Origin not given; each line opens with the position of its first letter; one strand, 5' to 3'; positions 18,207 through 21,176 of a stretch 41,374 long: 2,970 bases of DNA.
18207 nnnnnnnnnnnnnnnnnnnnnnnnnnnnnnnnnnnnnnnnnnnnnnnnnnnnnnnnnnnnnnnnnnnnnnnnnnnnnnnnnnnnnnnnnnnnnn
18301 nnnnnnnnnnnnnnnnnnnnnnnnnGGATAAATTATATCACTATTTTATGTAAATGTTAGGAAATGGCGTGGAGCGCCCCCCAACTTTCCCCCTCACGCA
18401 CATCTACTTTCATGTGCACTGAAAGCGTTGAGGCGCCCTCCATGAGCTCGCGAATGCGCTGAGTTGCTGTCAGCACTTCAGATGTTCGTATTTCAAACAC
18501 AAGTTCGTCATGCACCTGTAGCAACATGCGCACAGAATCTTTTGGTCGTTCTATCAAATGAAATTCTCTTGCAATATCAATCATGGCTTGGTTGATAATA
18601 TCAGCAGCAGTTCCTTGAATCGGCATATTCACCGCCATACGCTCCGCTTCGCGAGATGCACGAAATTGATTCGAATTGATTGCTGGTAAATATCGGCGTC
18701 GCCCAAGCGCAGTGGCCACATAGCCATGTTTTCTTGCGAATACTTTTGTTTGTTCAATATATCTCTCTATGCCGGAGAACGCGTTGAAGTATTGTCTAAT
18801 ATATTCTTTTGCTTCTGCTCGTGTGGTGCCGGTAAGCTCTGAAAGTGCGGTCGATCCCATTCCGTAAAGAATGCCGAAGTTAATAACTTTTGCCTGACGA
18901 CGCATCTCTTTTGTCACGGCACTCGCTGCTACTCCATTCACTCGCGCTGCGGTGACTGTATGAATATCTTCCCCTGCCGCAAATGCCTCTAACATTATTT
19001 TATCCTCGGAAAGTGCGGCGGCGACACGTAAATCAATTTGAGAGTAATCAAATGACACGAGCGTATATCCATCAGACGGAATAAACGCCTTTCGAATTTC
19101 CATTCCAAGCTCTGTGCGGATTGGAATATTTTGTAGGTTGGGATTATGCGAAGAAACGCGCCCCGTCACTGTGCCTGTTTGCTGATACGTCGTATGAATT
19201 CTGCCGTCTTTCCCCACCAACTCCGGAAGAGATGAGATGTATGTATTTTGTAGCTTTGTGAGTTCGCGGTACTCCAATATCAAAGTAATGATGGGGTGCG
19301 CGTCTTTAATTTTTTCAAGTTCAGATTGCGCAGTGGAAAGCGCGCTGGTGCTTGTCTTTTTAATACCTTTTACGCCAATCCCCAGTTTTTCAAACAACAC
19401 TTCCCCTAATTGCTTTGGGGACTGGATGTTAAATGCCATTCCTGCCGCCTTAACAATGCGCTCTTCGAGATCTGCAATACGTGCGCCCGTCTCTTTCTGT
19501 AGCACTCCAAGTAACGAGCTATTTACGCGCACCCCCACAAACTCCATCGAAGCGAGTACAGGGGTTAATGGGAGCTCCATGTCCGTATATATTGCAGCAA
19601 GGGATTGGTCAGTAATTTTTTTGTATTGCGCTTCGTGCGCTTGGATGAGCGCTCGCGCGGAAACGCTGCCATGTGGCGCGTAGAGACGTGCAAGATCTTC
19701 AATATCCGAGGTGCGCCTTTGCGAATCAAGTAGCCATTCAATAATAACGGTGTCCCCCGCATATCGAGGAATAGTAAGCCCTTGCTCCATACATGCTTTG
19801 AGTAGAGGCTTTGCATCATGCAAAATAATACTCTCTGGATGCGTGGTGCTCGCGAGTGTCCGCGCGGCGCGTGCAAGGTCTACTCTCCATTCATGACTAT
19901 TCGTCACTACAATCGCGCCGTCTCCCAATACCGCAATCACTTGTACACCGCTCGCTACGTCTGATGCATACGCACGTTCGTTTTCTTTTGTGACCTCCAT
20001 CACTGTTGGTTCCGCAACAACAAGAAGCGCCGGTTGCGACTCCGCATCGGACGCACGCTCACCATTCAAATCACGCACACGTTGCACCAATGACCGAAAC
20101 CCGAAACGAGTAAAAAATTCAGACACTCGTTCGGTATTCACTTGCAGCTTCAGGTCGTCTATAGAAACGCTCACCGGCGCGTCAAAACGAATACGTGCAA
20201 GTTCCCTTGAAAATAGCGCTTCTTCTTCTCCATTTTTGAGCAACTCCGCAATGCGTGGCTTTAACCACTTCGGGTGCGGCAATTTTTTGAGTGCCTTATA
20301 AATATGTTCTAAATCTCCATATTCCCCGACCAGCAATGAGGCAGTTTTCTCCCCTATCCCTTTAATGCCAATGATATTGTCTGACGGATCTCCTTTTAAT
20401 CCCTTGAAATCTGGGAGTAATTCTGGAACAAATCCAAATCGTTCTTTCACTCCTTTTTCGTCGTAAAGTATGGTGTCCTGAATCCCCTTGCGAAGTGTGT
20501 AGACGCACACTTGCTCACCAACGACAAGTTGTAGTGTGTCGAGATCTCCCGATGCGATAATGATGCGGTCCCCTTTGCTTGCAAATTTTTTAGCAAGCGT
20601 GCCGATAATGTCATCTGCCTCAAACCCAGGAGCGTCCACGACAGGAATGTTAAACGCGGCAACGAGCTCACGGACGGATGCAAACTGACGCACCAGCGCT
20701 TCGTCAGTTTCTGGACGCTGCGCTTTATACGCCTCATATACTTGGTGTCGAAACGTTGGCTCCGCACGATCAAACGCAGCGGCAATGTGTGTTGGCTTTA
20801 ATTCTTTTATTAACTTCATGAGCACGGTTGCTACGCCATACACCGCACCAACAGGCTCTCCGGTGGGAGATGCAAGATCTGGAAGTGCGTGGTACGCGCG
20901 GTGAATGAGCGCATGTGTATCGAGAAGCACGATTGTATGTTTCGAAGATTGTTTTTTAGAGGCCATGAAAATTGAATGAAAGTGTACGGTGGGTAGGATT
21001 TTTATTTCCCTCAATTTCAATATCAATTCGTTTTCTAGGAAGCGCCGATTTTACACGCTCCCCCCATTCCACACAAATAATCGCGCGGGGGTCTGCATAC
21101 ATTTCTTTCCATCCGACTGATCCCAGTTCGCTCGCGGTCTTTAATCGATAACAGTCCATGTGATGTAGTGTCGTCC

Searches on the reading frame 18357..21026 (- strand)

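Call 15: search_protein_families(library=pfam, proteins=[window:18357-21026:-])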
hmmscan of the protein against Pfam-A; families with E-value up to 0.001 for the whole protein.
window:18357-21026:- (889 aa): 3 families
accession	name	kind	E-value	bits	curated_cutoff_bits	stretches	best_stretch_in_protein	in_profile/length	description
PF00476.26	DNA_pol_A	-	2.8e-146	487.8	34.3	1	507-883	5-380/381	DNA polymerase family A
PF02739.22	5_3_exonuc_N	-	6.6e-53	179.2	34.3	1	32-198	2-164/164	5'-3' exonuclease, N-terminal resolvase-like domain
PF01367.25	5_3_exonuc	-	4.3e-26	91.7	40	1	201-296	3-93/97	5'-3' exonuclease, C-terminal SAM fold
